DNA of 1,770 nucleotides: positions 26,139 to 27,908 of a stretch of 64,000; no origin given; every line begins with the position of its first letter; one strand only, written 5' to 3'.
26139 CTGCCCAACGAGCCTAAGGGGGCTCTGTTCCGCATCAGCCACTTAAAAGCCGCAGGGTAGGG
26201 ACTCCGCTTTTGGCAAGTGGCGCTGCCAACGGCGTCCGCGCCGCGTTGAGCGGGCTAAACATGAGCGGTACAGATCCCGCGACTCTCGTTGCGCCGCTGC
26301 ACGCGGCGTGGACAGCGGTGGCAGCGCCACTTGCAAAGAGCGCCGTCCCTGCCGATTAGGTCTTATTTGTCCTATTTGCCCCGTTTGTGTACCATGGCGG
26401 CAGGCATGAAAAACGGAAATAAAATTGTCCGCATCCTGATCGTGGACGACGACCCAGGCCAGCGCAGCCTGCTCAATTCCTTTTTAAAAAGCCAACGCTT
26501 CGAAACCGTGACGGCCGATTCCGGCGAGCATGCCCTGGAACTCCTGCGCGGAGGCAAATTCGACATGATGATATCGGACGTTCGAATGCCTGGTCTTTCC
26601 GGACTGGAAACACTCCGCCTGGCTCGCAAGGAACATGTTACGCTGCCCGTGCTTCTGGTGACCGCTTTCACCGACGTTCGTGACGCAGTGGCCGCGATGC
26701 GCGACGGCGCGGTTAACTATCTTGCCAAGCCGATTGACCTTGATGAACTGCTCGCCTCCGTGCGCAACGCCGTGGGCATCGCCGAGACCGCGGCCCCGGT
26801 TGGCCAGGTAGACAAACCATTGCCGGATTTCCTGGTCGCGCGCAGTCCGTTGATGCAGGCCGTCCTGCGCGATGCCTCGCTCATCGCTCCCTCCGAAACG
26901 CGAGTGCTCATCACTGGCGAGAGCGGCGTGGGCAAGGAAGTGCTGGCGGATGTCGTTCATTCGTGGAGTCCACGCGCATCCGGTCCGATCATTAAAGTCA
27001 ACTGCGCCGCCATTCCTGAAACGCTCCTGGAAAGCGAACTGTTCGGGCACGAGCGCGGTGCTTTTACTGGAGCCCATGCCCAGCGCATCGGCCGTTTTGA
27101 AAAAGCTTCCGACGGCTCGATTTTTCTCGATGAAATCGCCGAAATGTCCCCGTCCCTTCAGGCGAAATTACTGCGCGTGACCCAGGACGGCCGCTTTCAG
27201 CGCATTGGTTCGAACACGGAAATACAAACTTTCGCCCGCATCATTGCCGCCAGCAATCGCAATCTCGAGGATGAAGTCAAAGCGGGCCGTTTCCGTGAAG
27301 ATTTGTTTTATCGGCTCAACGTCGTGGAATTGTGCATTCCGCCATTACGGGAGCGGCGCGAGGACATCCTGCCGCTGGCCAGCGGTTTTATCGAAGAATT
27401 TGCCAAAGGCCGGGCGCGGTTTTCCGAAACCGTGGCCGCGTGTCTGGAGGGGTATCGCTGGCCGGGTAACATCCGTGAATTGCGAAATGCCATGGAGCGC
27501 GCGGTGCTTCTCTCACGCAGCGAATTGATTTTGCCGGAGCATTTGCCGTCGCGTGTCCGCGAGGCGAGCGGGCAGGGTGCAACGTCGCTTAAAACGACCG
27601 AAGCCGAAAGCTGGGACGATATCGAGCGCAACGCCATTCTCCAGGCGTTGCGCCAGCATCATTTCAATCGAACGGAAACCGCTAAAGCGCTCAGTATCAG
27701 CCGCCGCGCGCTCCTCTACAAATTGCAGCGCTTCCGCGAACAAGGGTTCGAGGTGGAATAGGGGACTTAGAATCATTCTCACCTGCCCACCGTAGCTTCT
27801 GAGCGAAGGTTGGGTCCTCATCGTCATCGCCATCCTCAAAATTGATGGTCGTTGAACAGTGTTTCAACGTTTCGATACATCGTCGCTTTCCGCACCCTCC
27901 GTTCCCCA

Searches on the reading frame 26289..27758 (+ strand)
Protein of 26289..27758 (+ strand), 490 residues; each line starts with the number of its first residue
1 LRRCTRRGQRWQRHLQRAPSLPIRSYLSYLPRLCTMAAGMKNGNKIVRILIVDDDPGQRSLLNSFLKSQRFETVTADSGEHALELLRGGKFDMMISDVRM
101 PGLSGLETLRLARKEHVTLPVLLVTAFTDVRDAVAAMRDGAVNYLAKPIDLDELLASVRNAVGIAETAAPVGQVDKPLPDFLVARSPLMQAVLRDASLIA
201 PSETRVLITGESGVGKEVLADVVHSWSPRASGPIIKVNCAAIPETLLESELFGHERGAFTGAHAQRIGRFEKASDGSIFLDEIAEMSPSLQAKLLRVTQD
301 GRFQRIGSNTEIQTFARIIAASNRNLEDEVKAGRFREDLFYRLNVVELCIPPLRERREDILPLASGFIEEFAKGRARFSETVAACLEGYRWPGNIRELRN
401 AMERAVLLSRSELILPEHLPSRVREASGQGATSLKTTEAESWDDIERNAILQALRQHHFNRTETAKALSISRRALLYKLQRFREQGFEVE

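Call 19: search_protein_families(library=pfam, proteins=[window:26289-27758:+], max_evalue=0.001)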
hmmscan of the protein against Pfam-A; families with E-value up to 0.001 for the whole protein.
window:26289-27758:+ (490 aa): 9 families
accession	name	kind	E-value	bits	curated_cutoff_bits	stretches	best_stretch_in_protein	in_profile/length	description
PF00158.32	Sigma54_activat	-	4.9e-67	225.3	20.2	1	183-348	2-167/168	Sigma-54 interaction domain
PF00072.30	Response_reg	-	1.1e-29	103.3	30.2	1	49-158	1-110/111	Response regulator receiver domain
PF25601.1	AAA_lid_14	-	2.4e-22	79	27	1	354-431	1-82/87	AAA+ ATPase lid domain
PF14532.12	Sigma54_activ_2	-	4.4e-17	63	25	1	183-353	1-138/138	Sigma-54 interaction domain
PF02954.25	HTH_8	-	3.7e-12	46.2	22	1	444-482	4-42/42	Bacterial regulatory protein, Fis family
PF07728.20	AAA_5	-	9.8e-06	26.1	22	1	206-325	2-124/139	AAA domain (dynein-related subfamily)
PF13556.12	HTH_30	-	0.00012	22.2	27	1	450-484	4-38/59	PucR C-terminal helix-turn-helix domain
PF13518.12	HTH_28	-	0.00028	21.3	25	1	449-488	4-42/52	Helix-turn-helix domain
PF18024.7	HTH_50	-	0.00086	19.4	27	0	440-482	6-47/50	Helix-turn-helix domain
